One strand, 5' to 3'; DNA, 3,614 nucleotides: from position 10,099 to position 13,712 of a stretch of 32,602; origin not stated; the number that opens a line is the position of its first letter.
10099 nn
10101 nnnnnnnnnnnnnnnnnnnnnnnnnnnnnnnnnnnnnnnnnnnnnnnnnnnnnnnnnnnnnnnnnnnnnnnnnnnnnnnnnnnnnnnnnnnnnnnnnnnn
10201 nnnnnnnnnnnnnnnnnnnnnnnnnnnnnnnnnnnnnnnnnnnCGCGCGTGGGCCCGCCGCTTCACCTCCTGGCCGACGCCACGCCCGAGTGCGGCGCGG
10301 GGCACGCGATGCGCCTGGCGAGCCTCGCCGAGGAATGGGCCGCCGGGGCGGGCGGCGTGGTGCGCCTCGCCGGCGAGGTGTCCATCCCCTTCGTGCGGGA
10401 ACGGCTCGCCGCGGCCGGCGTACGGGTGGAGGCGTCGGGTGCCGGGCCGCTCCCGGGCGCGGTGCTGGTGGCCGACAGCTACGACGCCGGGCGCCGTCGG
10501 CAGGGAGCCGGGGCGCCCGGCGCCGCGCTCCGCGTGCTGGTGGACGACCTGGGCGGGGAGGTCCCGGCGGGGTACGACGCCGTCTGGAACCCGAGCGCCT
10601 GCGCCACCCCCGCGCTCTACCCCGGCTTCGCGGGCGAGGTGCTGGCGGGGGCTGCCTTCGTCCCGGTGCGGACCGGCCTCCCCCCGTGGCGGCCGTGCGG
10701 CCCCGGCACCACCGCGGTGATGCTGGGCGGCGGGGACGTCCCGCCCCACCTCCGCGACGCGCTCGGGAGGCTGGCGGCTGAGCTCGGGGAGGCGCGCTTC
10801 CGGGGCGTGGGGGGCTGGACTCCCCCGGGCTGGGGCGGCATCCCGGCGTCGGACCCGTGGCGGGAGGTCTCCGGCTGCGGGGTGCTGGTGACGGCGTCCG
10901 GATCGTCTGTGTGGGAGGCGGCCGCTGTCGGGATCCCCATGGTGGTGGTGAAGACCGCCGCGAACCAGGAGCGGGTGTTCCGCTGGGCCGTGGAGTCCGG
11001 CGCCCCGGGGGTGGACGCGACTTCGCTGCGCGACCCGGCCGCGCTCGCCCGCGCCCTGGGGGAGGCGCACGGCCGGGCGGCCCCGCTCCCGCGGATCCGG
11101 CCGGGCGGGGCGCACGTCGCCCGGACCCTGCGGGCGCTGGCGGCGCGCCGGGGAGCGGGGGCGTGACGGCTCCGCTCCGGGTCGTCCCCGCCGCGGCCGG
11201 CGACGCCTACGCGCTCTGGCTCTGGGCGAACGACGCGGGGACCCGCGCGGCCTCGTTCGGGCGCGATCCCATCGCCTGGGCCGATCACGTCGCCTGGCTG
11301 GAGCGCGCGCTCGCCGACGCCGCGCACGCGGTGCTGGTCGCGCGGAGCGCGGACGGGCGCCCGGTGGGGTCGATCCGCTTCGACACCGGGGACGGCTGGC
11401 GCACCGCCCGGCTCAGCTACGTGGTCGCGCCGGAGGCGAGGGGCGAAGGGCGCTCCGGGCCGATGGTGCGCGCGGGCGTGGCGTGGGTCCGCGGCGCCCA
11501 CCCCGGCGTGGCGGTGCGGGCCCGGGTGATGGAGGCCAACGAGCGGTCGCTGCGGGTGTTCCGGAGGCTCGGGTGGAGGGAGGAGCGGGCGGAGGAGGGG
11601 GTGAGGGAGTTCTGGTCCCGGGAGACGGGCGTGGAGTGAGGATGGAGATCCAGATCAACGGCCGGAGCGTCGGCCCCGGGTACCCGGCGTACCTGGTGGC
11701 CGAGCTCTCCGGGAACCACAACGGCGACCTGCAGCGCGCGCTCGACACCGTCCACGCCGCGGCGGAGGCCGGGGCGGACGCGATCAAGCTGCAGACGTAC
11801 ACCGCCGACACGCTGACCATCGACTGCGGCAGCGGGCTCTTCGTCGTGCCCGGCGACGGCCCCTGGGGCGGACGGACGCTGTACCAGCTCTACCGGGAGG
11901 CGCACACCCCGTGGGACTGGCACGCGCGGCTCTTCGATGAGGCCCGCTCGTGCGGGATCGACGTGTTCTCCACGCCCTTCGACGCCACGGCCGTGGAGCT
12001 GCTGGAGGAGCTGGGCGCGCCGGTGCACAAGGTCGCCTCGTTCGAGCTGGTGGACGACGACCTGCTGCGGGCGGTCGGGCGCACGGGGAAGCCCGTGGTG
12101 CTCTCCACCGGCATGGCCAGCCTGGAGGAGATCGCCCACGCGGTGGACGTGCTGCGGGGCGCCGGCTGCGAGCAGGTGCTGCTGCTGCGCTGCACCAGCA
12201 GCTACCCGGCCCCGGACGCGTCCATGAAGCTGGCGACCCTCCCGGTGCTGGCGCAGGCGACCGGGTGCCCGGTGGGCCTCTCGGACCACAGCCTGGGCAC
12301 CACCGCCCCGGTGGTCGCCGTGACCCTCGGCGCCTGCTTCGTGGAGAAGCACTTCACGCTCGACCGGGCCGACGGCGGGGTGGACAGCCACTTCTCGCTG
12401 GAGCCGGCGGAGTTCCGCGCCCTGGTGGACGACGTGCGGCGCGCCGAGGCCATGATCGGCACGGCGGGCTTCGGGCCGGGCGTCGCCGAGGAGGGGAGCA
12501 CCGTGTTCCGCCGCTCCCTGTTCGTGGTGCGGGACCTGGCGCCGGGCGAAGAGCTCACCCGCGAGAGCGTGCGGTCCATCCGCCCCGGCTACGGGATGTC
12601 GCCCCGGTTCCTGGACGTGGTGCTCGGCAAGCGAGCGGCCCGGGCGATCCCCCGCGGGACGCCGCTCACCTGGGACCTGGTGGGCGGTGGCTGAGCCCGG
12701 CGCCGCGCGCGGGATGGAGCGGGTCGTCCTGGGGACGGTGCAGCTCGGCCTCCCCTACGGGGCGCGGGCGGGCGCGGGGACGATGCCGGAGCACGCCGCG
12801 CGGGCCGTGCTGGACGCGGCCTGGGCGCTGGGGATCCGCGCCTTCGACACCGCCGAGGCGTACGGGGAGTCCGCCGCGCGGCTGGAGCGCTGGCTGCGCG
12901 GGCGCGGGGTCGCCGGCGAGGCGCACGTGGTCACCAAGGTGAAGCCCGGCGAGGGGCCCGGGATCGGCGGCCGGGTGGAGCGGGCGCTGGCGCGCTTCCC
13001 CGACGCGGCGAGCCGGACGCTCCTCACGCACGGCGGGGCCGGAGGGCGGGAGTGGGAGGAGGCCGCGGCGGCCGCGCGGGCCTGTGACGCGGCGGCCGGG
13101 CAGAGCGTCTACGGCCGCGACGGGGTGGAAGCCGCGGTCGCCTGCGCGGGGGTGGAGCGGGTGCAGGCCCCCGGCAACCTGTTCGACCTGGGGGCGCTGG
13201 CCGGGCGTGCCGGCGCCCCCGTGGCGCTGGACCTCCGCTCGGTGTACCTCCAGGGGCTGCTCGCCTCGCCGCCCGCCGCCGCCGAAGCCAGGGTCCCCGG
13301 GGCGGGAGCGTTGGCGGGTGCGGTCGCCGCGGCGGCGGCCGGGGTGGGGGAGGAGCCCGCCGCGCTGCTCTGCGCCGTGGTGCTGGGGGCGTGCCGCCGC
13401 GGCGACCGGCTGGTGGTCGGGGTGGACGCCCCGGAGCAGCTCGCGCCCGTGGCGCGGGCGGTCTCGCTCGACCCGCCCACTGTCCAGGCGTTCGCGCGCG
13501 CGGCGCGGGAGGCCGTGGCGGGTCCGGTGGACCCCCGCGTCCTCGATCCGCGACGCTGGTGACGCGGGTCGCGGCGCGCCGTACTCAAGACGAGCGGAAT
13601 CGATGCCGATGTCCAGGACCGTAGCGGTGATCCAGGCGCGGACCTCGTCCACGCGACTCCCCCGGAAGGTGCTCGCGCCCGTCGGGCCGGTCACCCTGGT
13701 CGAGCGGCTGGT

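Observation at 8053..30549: System-level hypothesis: a heavily tailored pseudaminic-acid-type nonulosonate built into an exported polysaccharide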

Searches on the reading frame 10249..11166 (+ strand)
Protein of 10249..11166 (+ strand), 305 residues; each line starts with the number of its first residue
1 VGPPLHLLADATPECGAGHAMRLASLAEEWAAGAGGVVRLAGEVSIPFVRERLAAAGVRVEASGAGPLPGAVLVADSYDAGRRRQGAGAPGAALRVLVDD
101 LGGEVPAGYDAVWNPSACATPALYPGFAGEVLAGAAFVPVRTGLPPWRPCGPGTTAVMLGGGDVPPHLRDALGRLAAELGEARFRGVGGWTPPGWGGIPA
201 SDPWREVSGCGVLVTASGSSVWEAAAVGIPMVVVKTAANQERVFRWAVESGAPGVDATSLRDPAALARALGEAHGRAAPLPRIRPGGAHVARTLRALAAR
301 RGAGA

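Call 7: search_protein_families(library=pfam, proteins=[window:10249-11166:+])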
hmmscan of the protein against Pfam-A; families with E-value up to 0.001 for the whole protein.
window:10249-11166:+ (305 aa): 0 families

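Call 10: search_protein_families(library=ncbifam, proteins=[window:10249-11166:+], max_evalue=0.01)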
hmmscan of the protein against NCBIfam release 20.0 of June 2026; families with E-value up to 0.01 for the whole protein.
window:10249-11166:+ (305 aa): 1 family
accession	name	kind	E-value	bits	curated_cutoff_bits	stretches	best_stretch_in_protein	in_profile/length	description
TIGR03590.1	PseG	equivalog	1.3e-08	34.8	153.55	1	207-243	240-276/280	UDP-2,4-diacetamido-2,4,6-trideoxy-beta-L-altropyranose hydrolase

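Call 30: search_protein_families(library=pfam, proteins=[window:10249-11166:+], max_evalue=5)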
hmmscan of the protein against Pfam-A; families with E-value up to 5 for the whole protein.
window:10249-11166:+ (305 aa): 0 families

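Call 62: search_solved_structures(query=window:10249-11166:+, max_evalue=1)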
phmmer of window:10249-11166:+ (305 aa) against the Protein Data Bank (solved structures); distinct sequences matched with E-value up to 1: 1.
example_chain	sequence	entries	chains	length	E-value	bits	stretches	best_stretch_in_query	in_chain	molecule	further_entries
2e45_A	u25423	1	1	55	0.48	13.2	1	106-153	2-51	Amyloid beta A4 precursor protein-binding family B member 1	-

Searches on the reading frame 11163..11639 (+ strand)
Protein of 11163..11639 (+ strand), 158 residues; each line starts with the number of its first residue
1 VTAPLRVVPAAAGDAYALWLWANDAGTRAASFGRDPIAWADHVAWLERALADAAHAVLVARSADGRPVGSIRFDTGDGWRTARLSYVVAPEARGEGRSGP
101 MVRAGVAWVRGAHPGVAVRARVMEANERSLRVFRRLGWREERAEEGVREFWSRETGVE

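Call 7: search_protein_families(library=pfam, proteins=[window:11163-11639:+])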
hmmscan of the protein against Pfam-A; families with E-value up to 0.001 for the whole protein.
window:11163-11639:+ (158 aa): 2 families
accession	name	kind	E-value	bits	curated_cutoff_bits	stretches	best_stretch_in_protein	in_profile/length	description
PF13302.13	Acetyltransf_3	-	4.5e-12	47.3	25.4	1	6-138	3-137/138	Acetyltransferase (GNAT) domain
PF00583.31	Acetyltransf_1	-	2.6e-08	34.6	20.7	1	38-138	15-116/116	Acetyltransferase (GNAT) family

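Call 10: search_protein_families(library=ncbifam, proteins=[window:11163-11639:+], max_evalue=0.01)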
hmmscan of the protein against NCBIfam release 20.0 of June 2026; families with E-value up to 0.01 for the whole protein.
window:11163-11639:+ (158 aa): 2 families
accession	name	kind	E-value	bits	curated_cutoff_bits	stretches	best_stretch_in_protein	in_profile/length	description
TIGR03585.1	PseH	equivalog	3.9e-06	27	93.1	1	14-145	10-140/156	UDP-4-amino-4,6-dideoxy-N-acetyl-beta-L-altrosamine N-acetyltransferase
NF002959.0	PRK03624.1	equivalog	0.00029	20.6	124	1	38-142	32-133/147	GNAT family acetyltransferase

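Call 63: search_solved_structures(query=window:11163-11639:+, max_evalue=0.1)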
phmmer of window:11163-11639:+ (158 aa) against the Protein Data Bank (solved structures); distinct sequences matched with E-value up to 0.1: 6.
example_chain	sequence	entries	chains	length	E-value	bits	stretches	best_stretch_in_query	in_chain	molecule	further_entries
3owc_A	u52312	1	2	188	0.0024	21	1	71-145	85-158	Probable acetyltransferase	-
3eo4_A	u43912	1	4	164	0.01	19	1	31-151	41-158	Uncharacterized protein MJ1062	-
4h89_A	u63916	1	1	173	0.026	17.7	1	45-139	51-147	GCN5-related N-acetyltransferase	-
1wh5_A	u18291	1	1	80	0.045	16.9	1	122-157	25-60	ZF-HD homeobox family protein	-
3c26_A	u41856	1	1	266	0.053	16.7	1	47-141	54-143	Putative acetyltransferase Ta0821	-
4zbg_A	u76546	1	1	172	0.093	15.9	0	56-114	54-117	Acetyltransferase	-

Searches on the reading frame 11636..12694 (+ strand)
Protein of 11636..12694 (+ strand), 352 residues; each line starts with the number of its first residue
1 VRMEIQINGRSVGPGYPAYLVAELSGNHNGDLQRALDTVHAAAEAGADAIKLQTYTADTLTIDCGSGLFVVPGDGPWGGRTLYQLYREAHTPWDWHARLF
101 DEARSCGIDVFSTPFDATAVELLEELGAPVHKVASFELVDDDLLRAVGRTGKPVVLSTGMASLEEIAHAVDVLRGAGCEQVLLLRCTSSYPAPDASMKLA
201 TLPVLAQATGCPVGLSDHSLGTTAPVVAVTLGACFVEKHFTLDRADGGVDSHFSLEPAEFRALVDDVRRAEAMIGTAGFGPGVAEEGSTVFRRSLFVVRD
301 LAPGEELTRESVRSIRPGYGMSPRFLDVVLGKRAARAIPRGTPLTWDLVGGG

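Call 7: search_protein_families(library=pfam, proteins=[window:11636-12694:+])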
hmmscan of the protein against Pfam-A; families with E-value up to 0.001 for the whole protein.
window:11636-12694:+ (352 aa): 2 families
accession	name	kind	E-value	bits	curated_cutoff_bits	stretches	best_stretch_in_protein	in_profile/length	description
PF03102.20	NeuB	-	6.1e-86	288.2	22.1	1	39-276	2-238/241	NeuB family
PF08666.17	SAF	-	1.3e-12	48.5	21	1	292-348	1-61/63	SAF domain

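Call 10: search_protein_families(library=ncbifam, proteins=[window:11636-12694:+], max_evalue=0.01)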
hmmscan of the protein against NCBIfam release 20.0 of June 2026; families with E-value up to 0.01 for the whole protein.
window:11636-12694:+ (352 aa): 7 families
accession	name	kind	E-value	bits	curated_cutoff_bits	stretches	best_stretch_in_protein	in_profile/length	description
TIGR03586.1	PseI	equivalog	5.7e-137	456.3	340.25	1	18-344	2-327/327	pseudaminic acid synthase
TIGR03569.1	NeuB_NnaB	equivalog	3.3e-83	279.5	399.65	1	19-342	2-327/329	N-acetylneuraminate synthase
NF006421.0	PRK08673.1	subfamily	3.7e-07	29.7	335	1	106-275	157-334/338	3-deoxy-7-phosphoheptulonate synthase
TIGR01361.1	DAHP_synth_Bsub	equivalog_domain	1.3e-06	28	267.75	1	112-268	94-258/260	3-deoxy-7-phosphoheptulonate synthase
NF009239.0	PRK12595.1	equivalog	1.3e-05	24.3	279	1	116-223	191-301/360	bifunctional 3-deoxy-7-phosphoheptulonate synthase/chorismate mutase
NF009933.0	PRK13396.1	subfamily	6e-05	22.2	486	1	105-233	163-295/352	3-deoxy-7-phosphoheptulonate synthase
NF041229.1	BagF_FevY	exception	0.0016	17.7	700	1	105-231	152-281/340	phospho-2-dehydro-3-deoxyheptonate aldolase BagF/FevY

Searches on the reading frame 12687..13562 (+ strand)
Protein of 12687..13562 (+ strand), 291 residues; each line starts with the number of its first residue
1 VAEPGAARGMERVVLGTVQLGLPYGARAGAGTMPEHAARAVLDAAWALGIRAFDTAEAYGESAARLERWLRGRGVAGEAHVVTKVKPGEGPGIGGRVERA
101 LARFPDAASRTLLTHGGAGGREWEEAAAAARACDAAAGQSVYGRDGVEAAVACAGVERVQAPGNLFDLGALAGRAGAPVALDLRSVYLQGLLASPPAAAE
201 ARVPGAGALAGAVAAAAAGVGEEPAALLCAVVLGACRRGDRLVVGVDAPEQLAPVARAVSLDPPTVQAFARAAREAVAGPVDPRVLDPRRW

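Call 8: search_protein_families(library=pfam, proteins=[window:12687-13562:+])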
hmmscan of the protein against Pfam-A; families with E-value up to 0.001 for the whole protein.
window:12687-13562:+ (291 aa): 1 family
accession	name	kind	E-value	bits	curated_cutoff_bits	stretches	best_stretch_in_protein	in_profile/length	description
PF00248.27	Aldo_ket_red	-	2.1e-09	37.3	24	1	13-88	2-74/291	Aldo/keto reductase family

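Call 11: search_protein_families(library=ncbifam, proteins=[window:12687-13562:+], max_evalue=0.01)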
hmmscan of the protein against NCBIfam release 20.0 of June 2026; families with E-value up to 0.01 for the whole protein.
window:12687-13562:+ (291 aa): 0 families

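Call 30: search_protein_families(library=pfam, proteins=[window:12687-13562:+], max_evalue=5)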
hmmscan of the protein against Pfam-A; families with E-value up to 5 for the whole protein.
window:12687-13562:+ (291 aa): 1 family
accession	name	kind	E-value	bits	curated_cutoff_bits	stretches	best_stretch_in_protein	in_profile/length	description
PF00248.27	Aldo_ket_red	-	2.1e-09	37.3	24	1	13-88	2-74/291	Aldo/keto reductase family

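Call 82: search_dna_similar(query=window:12687-13562:+, collection=phages, mode=protein, max_evalue=0.00001, max_rows=15)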
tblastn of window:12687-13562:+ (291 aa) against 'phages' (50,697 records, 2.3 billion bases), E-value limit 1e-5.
No match.
